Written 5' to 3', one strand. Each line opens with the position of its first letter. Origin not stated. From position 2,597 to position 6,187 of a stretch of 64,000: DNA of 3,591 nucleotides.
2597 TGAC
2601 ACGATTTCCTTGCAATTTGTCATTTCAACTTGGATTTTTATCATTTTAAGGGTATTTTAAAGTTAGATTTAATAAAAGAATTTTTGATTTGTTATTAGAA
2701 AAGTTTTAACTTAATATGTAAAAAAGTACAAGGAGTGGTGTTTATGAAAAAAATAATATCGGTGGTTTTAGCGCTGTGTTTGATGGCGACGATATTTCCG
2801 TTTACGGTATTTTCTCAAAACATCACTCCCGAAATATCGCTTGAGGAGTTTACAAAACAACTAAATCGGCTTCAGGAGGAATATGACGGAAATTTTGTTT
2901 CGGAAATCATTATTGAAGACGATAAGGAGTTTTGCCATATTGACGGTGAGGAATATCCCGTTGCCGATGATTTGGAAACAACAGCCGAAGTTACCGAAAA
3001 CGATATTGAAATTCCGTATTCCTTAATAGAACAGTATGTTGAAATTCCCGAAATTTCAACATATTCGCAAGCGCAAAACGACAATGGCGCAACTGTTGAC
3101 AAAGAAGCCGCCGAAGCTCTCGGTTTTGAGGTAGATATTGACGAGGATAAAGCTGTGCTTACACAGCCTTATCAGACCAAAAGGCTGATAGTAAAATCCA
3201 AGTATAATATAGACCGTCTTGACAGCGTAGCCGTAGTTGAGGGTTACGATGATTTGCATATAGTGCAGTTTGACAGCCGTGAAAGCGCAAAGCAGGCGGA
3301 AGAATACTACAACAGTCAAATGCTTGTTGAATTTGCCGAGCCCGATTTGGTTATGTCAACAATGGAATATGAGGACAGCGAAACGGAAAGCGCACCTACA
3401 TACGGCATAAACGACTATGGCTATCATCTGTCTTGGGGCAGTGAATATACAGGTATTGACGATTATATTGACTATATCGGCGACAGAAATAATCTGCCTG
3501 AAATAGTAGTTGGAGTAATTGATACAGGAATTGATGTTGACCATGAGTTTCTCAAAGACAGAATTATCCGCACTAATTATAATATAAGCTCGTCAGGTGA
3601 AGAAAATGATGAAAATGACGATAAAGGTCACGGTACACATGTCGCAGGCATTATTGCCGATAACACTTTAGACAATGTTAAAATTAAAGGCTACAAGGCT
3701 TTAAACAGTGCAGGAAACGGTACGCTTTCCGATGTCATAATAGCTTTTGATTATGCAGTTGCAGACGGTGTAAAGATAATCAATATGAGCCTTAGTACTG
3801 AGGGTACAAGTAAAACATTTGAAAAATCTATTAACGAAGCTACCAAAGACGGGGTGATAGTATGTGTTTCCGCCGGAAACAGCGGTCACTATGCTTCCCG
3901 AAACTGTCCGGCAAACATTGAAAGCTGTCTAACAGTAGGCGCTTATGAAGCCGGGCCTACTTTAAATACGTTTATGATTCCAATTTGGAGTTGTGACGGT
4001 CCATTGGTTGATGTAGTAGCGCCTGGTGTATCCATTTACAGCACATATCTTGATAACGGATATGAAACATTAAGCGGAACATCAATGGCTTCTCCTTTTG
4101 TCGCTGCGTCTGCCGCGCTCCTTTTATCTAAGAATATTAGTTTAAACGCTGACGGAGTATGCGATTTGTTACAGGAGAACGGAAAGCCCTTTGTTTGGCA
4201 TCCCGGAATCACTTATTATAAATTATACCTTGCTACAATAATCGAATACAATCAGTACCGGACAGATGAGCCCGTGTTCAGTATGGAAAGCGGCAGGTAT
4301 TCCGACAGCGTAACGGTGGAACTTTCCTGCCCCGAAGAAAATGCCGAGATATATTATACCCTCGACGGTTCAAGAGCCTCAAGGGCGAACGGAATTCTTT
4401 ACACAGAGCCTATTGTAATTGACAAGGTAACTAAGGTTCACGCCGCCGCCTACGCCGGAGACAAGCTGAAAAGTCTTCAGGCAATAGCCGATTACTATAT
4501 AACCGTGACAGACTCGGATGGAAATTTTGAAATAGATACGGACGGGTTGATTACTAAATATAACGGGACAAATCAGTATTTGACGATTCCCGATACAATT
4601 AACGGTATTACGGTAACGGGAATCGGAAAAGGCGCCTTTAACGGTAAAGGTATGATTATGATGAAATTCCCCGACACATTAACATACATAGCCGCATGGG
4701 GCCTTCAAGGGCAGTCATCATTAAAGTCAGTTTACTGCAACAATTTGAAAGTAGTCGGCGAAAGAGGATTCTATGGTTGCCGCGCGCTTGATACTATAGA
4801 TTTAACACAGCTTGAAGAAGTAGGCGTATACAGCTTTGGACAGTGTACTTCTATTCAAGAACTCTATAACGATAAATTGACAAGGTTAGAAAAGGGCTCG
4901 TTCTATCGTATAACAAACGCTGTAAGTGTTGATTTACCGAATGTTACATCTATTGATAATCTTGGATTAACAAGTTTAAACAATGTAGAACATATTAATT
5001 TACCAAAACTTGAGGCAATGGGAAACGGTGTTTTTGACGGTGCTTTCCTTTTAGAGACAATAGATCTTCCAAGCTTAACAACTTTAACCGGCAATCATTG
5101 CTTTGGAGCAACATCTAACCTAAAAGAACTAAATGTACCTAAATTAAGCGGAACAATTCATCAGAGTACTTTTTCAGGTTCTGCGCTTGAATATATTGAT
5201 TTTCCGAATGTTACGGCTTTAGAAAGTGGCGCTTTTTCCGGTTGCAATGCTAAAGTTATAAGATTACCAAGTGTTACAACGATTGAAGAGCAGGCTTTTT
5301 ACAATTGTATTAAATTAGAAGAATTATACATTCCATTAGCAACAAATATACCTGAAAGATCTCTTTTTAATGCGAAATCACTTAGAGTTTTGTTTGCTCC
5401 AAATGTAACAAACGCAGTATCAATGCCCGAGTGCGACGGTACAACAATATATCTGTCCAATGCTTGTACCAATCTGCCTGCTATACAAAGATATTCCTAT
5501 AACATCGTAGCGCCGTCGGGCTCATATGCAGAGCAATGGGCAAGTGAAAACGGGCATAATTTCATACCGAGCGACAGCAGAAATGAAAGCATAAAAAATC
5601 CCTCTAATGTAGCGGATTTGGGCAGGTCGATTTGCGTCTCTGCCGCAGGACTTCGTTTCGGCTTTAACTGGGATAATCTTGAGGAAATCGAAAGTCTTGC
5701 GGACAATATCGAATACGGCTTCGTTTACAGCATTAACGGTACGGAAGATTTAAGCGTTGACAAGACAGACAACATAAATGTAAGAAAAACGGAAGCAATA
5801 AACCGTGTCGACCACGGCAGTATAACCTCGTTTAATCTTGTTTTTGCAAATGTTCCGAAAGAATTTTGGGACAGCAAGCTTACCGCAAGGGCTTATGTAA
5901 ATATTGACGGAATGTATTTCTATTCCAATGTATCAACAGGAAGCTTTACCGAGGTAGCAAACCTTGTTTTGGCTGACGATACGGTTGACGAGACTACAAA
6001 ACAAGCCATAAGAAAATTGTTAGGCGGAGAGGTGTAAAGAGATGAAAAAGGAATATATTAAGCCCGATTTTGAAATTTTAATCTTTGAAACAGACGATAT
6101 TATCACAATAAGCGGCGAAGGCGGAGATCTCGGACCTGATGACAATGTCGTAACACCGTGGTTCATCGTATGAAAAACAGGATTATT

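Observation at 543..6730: Orphan AgrA/AgrC-like pair wired to an S8 subtilase - small peptide - lipoprotein operon: possible non-canonical peptide-signalling circuit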

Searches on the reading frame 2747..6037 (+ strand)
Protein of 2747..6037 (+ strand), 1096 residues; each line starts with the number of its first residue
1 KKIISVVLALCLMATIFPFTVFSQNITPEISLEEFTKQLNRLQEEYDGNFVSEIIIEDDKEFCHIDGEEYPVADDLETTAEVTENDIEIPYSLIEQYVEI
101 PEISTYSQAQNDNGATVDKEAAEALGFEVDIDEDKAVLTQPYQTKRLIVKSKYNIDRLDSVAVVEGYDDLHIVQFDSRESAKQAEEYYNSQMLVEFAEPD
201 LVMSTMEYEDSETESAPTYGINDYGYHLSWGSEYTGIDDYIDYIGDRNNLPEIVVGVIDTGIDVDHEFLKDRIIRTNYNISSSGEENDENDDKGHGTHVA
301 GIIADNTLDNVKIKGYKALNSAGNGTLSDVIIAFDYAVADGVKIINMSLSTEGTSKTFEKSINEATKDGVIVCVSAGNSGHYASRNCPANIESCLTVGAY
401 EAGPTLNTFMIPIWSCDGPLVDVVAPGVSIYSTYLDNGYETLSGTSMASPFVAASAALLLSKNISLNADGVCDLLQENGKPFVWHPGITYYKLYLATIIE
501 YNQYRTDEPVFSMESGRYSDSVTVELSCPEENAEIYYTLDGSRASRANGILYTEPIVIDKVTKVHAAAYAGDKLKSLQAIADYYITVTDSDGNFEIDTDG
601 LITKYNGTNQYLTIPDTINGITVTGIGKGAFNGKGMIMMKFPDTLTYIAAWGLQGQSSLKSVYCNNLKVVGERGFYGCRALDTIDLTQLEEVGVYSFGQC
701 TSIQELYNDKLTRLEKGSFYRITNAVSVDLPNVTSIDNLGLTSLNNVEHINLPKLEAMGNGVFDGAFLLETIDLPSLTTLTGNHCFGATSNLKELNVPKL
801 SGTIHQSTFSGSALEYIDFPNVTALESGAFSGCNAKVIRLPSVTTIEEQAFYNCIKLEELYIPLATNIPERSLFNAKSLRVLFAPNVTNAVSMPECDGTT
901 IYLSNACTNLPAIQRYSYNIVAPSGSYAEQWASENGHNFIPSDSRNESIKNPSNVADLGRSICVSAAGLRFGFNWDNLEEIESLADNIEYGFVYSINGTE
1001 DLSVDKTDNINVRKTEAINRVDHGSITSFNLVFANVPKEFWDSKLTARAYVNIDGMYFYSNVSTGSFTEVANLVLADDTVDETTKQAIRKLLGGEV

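Call 7: search_protein_families(library=pfam, proteins=[window:2747-6037:+], max_evalue=0.01)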
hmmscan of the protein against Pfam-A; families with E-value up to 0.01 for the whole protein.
window:2747-6037:+ (1096 aa): 6 families
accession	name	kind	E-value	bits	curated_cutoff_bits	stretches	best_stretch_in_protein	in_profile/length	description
PF00082.27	Peptidase_S8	-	2.9e-45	155.2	21.8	1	252-471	3-265/288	Subtilase family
PF13306.12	LRR_5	-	6.3e-37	126.7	27.7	3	803-914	2-116/127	BspA type Leucine rich repeat region (6 copies)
PF13290.12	CHB_HEX_C_1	-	1.7e-12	47.5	22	1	514-572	2-59/67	Chitobiase/beta-hexosaminidase C-terminal domain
PF13287.12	Fn3_assoc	-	8.2e-12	45.5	23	1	524-575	1-51/59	Fn3 associated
PF13855.12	LRR_8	-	3.2e-05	24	27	0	664-688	10-34/61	Leucine rich repeat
PF06480.20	FtsH_ext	-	0.0075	16.9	25.5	0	3-60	2-52/103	FtsH Extracellular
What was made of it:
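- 2744..6037 (+): Secreted S8 subtilase, 1097 aa. It has a signal peptide, a pro-region, a catalytic domain, CHB_HEX_C/Fn3_assoc, BspA-type LRR_5 repeats and a C-terminal beta-sandwich domain. Pfam (call 7).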

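Call 29: search_protein_families(library=ncbifam, proteins=[window:2747-6037:+], max_evalue=0.1)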
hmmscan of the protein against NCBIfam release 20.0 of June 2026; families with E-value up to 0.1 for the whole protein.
window:2747-6037:+ (1096 aa): 9 families
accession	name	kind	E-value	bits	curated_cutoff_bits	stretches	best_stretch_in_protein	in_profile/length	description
TIGR03921.1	T7SS_mycosin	equivalog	3e-31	108.8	278.75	1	253-476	15-260/353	type VII secretion-associated serine protease mycosin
NF049966.1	QH_SP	equivalog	1.8e-18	66.7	165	1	255-476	2-208/219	subtilisin-like serine protease QhpE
NF033595.1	denti_PrtP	equivalog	3.1e-17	62.4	300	2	345-463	342-460/606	dentilisin complex serine proteinase subunit PrtP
TIGR03895.1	protease_PatA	subfamily_domain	8.4e-13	47.9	421.05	1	295-464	1-181/606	PatA/PatG family cyanobactin maturation protease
NF040808.2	CspC_non_triad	exception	1.3e-05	23.9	675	1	393-460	429-498/556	bile acid germinant receptor pseudoprotease CspC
NF047961.1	adhesin_HupY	equivalog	1.8e-05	23.1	1250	1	560-697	136-273/978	leucine-rich repeat adhesin HupY/LrrG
NF042956.1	IteS_antiphage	equivalog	2.4e-05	22.8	900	1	254-390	258-405/747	S8 family anti-phage peptidase IteS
NF040553.1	SGO_0316_fam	subfamily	0.00081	17.1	1400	1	406-459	653-707/1486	SGO_0316/SGO_0317 family LPXTG-anchored serine peptidase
NF051851.1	AtpSerPepEprS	equivalog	0.0014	16.7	1700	1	364-469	219-327/988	autotransporter serine peptidase EprS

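Call 65: find_homologous_proteins(query=window:2747-6037:+, max_evalue=1e-30)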
Query window:2747-6037:+ (1096 aa): 401 proteins with E <= 1e-30 among 8000 candidates; the best 120 are listed.
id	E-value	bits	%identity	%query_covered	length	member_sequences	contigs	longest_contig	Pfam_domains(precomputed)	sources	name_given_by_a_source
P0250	0.0e+0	2435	98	100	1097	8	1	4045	PF13306.13,PF13287.13,PF13290.14,PF00082.28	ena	-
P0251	0.0e+0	2148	88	100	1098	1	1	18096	PF13306.13,PF13287.13,PF13290.14,PF13855.13,PF00082.28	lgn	-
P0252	0.0e+0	2080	84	100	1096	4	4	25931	PF13306.13,PF13287.13,PF13290.14,PF13855.13,PF00082.28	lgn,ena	-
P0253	0.0e+0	1960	78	100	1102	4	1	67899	PF13306.13,PF13287.13,PF13290.14,PF13855.13,PF00082.28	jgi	-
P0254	0.0e+0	1877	76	100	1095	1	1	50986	PF13306.13,PF13287.13,PF13290.14,PF13855.13,PF00082.28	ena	-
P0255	0.0e+0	1877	76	100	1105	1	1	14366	PF13306.13,PF13287.13,PF13290.14,PF13855.13,PF00082.28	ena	-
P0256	0.0e+0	1739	71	98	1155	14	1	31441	PF13306.13,PF00404.25,PF13287.13,PF13290.14,PF13855.13,PF00082.28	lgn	-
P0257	0.0e+0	1605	76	86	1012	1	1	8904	PF13306.13,PF00404.25,PF13287.13,PF13290.14,PF13855.13,PF00082.28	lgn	-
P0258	0.0e+0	1593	75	86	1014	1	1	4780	PF13306.13,PF00404.25,PF13287.13,PF13290.14,PF13855.13,PF00082.28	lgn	-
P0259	0.0e+0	1548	66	96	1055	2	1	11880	PF13306.13,PF13287.13,PF13290.14,PF00082.28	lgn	-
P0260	0.0e+0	1520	64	100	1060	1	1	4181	PF13306.13,PF13287.13,PF13290.14,PF00082.28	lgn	-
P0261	0.0e+0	1504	65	98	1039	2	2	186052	PF13306.13,PF13287.13,PF13290.14,PF00082.28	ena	-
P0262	0.0e+0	1461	73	80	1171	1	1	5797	PF13306.13,PF00404.25,PF13287.13,PF13290.14,PF12799.14,PF13855.13,PF00082.28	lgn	-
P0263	0.0e+0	1451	64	96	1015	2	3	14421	PF13306.13,PF13287.13,PF13290.14,PF00082.28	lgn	-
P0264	0.0e+0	1431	66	89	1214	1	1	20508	PF13306.13,PF13287.13,PF13290.14,PF00082.28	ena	-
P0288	0.0e+0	1295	55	100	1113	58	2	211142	PF13306.13,PF13287.13,PF13290.14,PF00082.28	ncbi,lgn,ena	-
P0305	0.0e+0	1254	54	99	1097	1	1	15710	PF13306.13,PF13287.13,PF13290.14,PF00082.28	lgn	-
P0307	0.0e+0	1248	54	99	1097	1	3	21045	PF13306.13,PF13287.13,PF13290.14,PF00082.28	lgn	-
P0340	2.8e-268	911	47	87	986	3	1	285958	PF13306.13,PF13287.13,PF13290.14,PF12799.14,PF13855.13,PF00082.28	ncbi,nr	ncbi:MAG: S8 family serine peptidase [Bacteroides sp.]|nr:S8 family serine peptidase [Bacteroides sp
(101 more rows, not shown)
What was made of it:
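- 2744..6037 (+): The same architecture occurs in hundreds of protein clusters (call 65).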

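Call 66: find_encoding_contigs(protein=P0253, flank=5000, max_places=1)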
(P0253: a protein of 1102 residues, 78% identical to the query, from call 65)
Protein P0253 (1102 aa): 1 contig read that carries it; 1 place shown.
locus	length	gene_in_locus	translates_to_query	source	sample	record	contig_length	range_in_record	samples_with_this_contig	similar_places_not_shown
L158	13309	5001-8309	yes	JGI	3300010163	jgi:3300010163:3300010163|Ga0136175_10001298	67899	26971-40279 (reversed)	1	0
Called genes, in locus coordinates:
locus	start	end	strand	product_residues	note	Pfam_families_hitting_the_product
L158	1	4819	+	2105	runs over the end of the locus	PF05593:RHS_repeat (weak)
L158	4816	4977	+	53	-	-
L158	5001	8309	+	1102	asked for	PF00082:Peptidase_S8, PF13287:Fn3_assoc, PF13290:CHB_HEX_C_1, PF13306:LRR_5, PF13855:LRR_8 (faint), PF13306:LRR_5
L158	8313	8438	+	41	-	-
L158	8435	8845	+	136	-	-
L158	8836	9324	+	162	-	-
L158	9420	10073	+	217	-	-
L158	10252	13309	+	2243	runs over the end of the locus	PF05593:RHS_repeat (faint), PF14200:RicinB_lectin_2, PF25023:TEN_YD-shell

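Call 67: find_encoding_contigs(protein=P0261, flank=5000, max_places=1)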
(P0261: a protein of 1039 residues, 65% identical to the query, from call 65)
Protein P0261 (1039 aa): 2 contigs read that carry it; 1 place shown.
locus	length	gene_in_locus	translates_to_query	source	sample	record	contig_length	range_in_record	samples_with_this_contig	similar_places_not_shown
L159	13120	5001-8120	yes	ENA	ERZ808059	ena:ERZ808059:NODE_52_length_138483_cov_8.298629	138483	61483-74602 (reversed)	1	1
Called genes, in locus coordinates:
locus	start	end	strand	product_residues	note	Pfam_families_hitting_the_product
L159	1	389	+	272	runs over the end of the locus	PF04294:VanW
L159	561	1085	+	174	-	PF07638:Sigma70_ECF, PF04542:Sigma70_r2, PF08281:Sigma70_r4_2, PF04545:Sigma70_r4 (weak)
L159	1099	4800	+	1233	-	PF09479:Flg_new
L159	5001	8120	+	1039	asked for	PF00082:Peptidase_S8, PF13287:Fn3_assoc, PF13290:CHB_HEX_C_1, PF13306:LRR_5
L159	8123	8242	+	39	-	-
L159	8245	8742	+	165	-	-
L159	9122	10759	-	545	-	PF04616:Glyco_hydro_43, PF16369:GH43_C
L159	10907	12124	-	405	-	PF00291:PALP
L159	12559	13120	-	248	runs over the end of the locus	PF00710:Asparaginase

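Call 68: find_encoding_contigs(protein=P0288, flank=5000, max_places=1)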
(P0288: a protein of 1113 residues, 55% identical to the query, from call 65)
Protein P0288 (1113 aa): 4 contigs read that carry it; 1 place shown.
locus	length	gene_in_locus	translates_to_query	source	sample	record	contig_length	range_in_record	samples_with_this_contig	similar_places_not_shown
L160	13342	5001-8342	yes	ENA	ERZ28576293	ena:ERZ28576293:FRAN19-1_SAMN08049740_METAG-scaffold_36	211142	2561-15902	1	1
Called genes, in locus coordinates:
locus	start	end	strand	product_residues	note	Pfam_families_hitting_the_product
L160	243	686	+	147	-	PF05848:CtsR, PF17727:CtsR_C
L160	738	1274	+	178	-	PF02151:UVR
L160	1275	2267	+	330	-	PF00217:ATP-gua_Ptrans, PF27454:McsB_C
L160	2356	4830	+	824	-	PF02861:Clp_N, PF00004:AAA, PF17871:AAA_lid_9, PF02151:UVR, PF07724:AAA_2, PF00004:AAA (weak), PF07728:AAA_5, PF10431:ClpB_D2-small, +8 more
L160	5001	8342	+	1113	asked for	PF00082:Peptidase_S8, PF13290:CHB_HEX_C_1, PF13287:Fn3_assoc, PF13306:LRR_5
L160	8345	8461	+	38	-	-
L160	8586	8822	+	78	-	-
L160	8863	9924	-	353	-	PF00155:Aminotran_1_2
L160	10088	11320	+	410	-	PF01442:Apolipoprotein (weak), PF02646:RmuC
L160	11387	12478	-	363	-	PF04055:Radical_SAM, PF13353:Fer4_12 (weak), PF13186:SPASM (weak)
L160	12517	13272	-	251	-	PF00165:HTH_AraC (weak), PF12833:HTH_18, PF00165:HTH_AraC (weak)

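Call 69: find_encoding_contigs(protein=P0340, flank=5000, max_places=1)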
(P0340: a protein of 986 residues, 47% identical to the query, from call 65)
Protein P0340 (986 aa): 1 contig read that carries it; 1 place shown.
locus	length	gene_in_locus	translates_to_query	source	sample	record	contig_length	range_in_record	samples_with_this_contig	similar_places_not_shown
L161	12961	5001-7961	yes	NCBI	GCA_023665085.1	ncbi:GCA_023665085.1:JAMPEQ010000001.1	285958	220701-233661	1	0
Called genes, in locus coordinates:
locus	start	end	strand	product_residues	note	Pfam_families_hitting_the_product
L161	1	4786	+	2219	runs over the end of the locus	PF05593:RHS_repeat (faint)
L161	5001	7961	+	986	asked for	PF00082:Peptidase_S8, PF13287:Fn3_assoc, PF13290:CHB_HEX_C_1, PF13306:LRR_5, PF12799:LRR_4 (faint), PF13855:LRR_8 (faint), PF13306:LRR_5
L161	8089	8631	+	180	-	-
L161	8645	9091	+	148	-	-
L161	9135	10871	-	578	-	-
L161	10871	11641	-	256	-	PF01507:PAPS_reduct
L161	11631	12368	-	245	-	PF04203:Sortase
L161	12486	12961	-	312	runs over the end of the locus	PF20586:DUF6788, PF02661:Fic (weak)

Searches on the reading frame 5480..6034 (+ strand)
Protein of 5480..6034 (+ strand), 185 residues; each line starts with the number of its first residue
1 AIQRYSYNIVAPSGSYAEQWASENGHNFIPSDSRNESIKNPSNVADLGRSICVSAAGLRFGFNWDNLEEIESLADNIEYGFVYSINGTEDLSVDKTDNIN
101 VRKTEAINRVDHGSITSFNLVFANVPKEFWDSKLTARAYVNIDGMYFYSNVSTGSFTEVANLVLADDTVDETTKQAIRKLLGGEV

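Call 91: search_solved_structures(query=window:5480-6034:+, max_evalue=1)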
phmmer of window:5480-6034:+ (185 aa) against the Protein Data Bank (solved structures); distinct sequences matched with E-value up to 1: 2.
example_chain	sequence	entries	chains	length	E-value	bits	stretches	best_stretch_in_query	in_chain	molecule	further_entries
8s9t_C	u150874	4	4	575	0.049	16.7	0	15-55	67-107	Cas10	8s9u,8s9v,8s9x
7ram_C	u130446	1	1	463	0.9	12.6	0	97-148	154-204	Envelope glycoprotein O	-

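Call 99: predict_structure(alignment_id=A5)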
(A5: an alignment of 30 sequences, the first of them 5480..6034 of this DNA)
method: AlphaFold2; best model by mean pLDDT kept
length: 185 residues; sequences in the alignment: 30
mean_pLDDT: 84.7   pTM: 0.75
mean pLDDT of the five models: 84.7, 84.6, 83.2, 82.6, 82.2
residues with pLDDT >= 90: 68; 70-90: 99; 50-70: 13; < 50: 5
segments of 3 or more residues with pLDDT < 50: none
pLDDT, mean of each block of 10 residues (from residue 1): 69 87 87 59 80 87 87 89 83 83 90 91 89 91 88 91 93 91 64
secondary structure, 60 per line:
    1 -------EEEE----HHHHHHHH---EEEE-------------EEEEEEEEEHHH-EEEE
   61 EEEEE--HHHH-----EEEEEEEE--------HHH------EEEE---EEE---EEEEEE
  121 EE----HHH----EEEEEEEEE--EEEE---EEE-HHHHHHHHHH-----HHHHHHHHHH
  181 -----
elements in order: E8-11 H16-23 E27-30 E44-52 E57-65 H68-71 E77-84 E102-105 E109-111 E115-122 E134-142 E145-148 E152-154 H156-165 H171-180

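Call 101: fold_search(model_id=the predicted structure, library=pdb)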
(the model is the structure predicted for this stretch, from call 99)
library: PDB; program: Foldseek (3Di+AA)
matches with E <= 10: 1867; with E <= 0.001: 10
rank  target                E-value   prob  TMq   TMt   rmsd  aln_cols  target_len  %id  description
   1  7qm2_D                7.6e-05  1.00  0.38  0.42   4.6       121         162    7  Crystal structure of the PP1/PTG/beta-cyclodextrin ternary complex (released 2022-11-02)
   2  4lmh_B                1.8e-04  1.00  0.31  0.10  10.6       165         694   12  Crystal structure of the outer membrane decaheme cytochrome OmcA (released 2014-04-16)
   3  7qfa_B                2.1e-04  1.00  0.39  0.54   3.8       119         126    8  Monoclinic crystal structure of PTG CBM21 in complex with beta-cyclodextrin (released 2022-11-02)
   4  7qfa_C                2.9e-04  1.00  0.39  0.55   3.8       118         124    8  Monoclinic crystal structure of PTG CBM21 in complex with beta-cyclodextrin (released 2022-11-02)
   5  7qf7_A                3.3e-04  1.00  0.40  0.54   3.8       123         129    7  Orthorhombic crystal structure of PTG CBM21 in complex with beta-cyclodextrin (released 2022-11-02)
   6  7qfa_A                3.9e-04  1.00  0.39  0.53   3.8       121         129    7  Monoclinic crystal structure of PTG CBM21 in complex with beta-cyclodextrin (released 2022-11-02)
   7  4lmh_D                4.7e-04  0.99  0.32  0.10  10.5       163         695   12  Crystal structure of the outer membrane decaheme cytochrome OmcA (released 2014-04-16)
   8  7qm2_B                5.0e-04  1.00  0.40  0.44   3.4       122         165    7  Crystal structure of the PP1/PTG/beta-cyclodextrin ternary complex (released 2022-11-02)
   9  3f62_A                7.2e-04  0.99  0.29  0.42   6.3       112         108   12  Crystal Structure of Human IL-18 in complex with Ectromelia virus IL-18 Binding Protein (released 2009-01-06)
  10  4rrp_Q                7.2e-04  0.87  0.25  0.29  10.5       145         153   17  Crystal Structure of the Fab complexed with antigen Asf1p, Northeast Structural Genomics Consortium (NESG) Target PdR1 (released 2014-12-31)
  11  3oc5                  1.3e-03  0.99  0.34  0.24   6.2       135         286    7  Crystal Structure of the vibrio cholerae secreted colonization factor TcpF (released 2011-04-20)
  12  2eef_MODEL_1_A        1.5e-03  1.00  0.40  0.46   3.5       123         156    9  Solution structure of the CBM_21 domain from human protein phosphatase 1, regulatory (inhibitor) subunit 3B (released 2007-08-21)
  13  6ngg_A                1.6e-03  0.99  0.34  0.47   6.0       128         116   15  Crystal structure of human CD160 V58M mutant (released 2019-07-03)
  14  6wdq_D                2.3e-03  1.00  0.37  0.58   5.7       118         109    8  IL23/IL23R/IL12Rb1 signaling complex (released 2021-02-24)
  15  5t7a_A                2.4e-03  1.00  0.28  0.50   4.6       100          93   11  Crystal structure of Br derivative BhCBM56 (released 2017-08-23)
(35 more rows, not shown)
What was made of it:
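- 2744..6037 (+): AlphaFold2 model of the C-terminal 185 aa has pLDDT 84.7; its best fold matches are CBM21-like at TM 0.4-0.55 (calls 99, 101).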
